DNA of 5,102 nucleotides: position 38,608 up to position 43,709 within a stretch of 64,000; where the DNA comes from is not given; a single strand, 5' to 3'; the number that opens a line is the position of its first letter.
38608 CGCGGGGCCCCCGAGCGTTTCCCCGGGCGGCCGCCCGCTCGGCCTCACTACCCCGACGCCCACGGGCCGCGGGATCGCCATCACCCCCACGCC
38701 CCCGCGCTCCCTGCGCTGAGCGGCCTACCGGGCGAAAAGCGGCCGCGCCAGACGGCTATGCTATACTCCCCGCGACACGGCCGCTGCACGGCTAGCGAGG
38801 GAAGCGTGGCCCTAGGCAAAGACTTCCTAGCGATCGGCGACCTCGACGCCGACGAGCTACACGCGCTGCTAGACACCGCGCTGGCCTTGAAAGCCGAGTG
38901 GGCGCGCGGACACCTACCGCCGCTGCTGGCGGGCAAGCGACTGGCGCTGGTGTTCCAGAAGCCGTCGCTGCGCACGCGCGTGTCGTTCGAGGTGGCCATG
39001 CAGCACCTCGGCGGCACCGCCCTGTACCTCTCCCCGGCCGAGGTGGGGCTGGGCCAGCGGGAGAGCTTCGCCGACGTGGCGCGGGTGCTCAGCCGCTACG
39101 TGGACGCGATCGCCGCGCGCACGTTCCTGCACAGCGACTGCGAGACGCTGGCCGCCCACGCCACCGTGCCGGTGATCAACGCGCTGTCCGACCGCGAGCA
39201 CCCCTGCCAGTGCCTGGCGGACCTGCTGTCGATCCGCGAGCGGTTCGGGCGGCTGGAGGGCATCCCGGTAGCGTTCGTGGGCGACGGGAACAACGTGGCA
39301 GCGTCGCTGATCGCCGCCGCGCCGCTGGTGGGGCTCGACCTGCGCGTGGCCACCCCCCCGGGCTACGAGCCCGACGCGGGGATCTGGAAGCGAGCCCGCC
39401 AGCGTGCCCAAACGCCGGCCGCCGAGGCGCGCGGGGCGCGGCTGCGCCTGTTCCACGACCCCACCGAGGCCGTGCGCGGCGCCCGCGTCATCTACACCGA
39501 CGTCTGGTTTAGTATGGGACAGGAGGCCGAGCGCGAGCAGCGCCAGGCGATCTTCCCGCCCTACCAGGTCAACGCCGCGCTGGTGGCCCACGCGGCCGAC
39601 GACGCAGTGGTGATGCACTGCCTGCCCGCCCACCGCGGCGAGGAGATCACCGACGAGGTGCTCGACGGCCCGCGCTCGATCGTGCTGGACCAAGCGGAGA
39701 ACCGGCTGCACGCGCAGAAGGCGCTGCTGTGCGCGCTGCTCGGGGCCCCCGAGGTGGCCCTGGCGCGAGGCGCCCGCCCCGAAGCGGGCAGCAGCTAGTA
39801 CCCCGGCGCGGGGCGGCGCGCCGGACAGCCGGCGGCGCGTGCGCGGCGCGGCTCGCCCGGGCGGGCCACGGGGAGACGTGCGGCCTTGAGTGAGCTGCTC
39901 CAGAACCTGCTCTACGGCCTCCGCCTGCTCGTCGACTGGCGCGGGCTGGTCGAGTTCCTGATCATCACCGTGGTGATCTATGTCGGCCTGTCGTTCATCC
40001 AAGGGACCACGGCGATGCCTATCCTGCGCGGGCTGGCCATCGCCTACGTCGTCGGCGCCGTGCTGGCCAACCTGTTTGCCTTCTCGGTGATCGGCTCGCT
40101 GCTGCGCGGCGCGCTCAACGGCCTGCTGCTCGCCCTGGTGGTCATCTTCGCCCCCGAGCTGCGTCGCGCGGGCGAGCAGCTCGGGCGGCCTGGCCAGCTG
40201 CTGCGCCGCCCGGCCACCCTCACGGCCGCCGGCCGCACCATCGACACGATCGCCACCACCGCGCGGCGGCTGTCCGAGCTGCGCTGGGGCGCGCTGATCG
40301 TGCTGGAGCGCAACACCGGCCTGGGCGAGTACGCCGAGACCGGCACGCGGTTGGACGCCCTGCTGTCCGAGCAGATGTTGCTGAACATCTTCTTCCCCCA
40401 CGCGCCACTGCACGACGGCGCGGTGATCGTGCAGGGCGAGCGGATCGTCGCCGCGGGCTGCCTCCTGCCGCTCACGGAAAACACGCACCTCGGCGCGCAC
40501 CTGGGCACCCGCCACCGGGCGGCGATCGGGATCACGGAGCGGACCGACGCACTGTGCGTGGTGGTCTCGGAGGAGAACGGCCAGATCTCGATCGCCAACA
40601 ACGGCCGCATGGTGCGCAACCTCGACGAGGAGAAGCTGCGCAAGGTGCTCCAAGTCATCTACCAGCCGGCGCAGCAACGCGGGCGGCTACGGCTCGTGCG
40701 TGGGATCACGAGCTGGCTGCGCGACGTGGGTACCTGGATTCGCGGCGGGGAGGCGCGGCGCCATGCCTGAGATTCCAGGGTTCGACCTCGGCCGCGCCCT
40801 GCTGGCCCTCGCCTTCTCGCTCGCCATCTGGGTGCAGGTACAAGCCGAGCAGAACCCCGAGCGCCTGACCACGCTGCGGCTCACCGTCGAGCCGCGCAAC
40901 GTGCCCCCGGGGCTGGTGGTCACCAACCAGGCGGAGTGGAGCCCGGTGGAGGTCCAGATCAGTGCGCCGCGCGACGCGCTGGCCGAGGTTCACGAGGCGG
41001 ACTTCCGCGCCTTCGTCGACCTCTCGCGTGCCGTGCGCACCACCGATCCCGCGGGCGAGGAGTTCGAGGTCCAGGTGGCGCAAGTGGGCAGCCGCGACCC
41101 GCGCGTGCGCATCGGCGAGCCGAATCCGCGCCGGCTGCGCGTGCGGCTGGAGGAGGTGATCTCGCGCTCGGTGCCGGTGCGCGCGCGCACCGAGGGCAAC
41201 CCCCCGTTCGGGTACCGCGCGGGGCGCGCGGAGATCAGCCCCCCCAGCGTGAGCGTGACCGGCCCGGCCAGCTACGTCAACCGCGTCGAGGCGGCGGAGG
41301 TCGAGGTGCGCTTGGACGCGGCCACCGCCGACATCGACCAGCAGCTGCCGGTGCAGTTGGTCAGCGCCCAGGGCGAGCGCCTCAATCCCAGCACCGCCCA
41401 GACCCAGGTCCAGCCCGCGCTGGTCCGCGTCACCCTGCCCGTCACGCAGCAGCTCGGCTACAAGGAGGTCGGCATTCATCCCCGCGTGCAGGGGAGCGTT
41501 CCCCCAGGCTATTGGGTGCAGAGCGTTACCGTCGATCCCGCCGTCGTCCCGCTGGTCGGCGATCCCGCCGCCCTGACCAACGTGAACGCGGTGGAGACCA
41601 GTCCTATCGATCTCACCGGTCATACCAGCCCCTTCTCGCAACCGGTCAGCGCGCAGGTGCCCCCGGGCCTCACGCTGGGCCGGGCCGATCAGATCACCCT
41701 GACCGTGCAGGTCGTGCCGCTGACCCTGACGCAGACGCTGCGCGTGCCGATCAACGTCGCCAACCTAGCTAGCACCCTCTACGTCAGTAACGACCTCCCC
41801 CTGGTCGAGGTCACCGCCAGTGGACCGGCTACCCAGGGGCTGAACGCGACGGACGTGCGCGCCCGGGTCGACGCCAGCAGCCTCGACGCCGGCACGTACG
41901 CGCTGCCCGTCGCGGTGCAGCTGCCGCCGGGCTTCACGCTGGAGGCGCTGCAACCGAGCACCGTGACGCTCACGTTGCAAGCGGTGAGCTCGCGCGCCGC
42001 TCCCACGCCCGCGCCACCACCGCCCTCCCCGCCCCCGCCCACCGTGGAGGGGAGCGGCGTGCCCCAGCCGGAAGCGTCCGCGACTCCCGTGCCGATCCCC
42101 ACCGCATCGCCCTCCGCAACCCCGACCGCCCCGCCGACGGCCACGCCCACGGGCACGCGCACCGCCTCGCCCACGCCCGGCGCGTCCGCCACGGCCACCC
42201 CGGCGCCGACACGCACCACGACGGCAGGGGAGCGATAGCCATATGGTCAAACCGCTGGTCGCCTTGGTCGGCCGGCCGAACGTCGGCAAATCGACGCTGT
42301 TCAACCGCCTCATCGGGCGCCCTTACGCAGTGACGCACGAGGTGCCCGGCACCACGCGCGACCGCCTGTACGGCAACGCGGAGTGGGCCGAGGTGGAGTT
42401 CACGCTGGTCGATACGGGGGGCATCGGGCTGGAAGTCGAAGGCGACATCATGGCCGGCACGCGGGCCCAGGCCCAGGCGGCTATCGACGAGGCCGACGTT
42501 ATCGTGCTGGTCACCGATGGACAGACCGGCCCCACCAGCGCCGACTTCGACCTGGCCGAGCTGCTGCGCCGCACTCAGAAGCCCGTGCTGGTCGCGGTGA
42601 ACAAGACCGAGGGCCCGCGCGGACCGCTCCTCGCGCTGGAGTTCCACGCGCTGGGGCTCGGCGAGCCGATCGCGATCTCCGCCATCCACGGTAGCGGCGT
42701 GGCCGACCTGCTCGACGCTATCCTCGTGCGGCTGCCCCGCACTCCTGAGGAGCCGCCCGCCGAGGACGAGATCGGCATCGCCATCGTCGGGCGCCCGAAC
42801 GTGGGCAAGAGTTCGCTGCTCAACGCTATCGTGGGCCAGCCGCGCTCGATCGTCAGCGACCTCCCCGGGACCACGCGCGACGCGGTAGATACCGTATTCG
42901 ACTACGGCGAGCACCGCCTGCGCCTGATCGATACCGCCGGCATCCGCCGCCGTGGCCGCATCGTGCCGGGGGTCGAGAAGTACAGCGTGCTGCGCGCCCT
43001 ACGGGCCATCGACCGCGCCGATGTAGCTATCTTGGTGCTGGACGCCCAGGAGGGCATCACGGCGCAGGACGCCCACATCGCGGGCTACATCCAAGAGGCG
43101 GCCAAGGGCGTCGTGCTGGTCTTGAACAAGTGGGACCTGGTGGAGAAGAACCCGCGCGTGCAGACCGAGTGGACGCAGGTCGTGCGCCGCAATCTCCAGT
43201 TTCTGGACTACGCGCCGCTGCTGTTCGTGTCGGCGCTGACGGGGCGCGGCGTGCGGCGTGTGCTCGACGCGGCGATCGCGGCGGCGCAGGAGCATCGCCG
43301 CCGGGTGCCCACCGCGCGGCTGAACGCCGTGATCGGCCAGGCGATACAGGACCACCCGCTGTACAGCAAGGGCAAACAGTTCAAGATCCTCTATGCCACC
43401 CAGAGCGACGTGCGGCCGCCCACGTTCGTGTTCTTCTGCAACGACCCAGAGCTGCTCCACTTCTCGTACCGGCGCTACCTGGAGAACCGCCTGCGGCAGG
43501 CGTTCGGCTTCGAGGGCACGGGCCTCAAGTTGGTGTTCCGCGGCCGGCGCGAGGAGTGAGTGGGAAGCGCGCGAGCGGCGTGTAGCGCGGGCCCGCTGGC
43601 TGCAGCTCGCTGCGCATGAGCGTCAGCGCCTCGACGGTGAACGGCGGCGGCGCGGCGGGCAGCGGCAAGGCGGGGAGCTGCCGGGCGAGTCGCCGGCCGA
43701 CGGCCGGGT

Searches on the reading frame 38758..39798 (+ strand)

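Call 82: search_protein_families(library=pfam, proteins=[window:38758-39798:+], max_evalue=0.00001)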
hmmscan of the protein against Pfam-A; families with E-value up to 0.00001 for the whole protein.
window:38758-39798:+ (346 aa): 2 families
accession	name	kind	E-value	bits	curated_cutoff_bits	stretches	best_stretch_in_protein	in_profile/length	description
PF00185.30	OTCace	-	5e-57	192.8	29.4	1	167-326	1-156/157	Aspartate/ornithine carbamoyltransferase, Asp/Orn binding domain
PF02729.26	OTCace_N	-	9.4e-49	165.7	29.9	1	21-161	1-148/148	Aspartate/ornithine carbamoyltransferase, carbamoyl-P binding domain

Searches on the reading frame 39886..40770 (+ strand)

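Call 82: search_protein_families(library=pfam, proteins=[window:39886-40770:+], max_evalue=0.00001)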
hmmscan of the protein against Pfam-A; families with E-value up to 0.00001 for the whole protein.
window:39886-40770:+ (294 aa): 1 family
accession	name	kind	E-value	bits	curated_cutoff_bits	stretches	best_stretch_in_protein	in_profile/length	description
PF02457.21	DAC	-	2.9e-43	146.7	27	1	126-241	4-118/119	DisA bacterial checkpoint controller nucleotide-binding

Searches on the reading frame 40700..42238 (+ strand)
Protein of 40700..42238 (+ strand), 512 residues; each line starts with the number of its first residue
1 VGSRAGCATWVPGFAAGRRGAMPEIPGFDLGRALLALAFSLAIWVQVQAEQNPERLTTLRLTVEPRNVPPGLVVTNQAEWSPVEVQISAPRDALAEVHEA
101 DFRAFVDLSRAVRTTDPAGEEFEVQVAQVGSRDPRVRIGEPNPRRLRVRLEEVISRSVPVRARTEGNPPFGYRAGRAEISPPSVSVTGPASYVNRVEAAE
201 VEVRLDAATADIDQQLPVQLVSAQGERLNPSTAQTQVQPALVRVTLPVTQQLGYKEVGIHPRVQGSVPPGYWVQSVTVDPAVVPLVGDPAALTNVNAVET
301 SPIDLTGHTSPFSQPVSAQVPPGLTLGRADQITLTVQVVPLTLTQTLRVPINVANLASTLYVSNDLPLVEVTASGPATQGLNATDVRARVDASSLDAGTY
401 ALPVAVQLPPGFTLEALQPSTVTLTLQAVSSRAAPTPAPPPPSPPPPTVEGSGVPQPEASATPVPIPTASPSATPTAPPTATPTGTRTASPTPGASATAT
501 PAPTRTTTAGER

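Call 82: search_protein_families(library=pfam, proteins=[window:40700-42238:+], max_evalue=0.00001)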
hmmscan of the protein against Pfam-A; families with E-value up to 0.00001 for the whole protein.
window:40700-42238:+ (512 aa): 1 family
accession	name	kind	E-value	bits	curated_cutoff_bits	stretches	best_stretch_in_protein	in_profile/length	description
PF07949.17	YbbR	-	8.9e-34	116.1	22.3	2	158-234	1-78/81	YbbR-like protein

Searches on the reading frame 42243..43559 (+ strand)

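Call 82: search_protein_families(library=pfam, proteins=[window:42243-43559:+], max_evalue=0.00001)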
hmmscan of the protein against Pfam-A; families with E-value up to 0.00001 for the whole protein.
window:42243-43559:+ (438 aa): 9 families
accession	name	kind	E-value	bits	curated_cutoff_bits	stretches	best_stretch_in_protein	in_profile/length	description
PF01926.29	MMR_HSR1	-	2.4e-60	202.1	21.9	2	179-296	2-113/113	50S ribosome-binding GTPase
PF14714.11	KH_dom-like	-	1.1e-32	112.6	27.3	1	354-433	1-81/81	KH-domain-like of EngA bacterial GTPase enzymes, C-terminal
PF02421.24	FeoB_N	-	2.7e-26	92.4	27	2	179-340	3-152/156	Ferrous iron transport protein B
PF00009.33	GTP_EFTU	-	2.5e-21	76.5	26.5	1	209-348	54-186/188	Elongation factor Tu GTP binding domain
PF00350.29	Dynamin_N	-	3.8e-16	60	27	0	179-211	1-33/168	Dynamin family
PF03193.22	RsgA_GTPase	-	1.7e-08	35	30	0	5-35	108-138/174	RsgA GTPase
PF04548.22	AIG1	-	1e-07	31.9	27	0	179-285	3-109/212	AIG1 family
PF00071.28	Ras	-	4.2e-07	30.1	21.6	0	179-346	2-158/162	Ras family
PF08477.19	Roc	-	8.4e-07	29.7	27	0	6-121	2-117/119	Ras of Complex, Roc, domain of DAPkinase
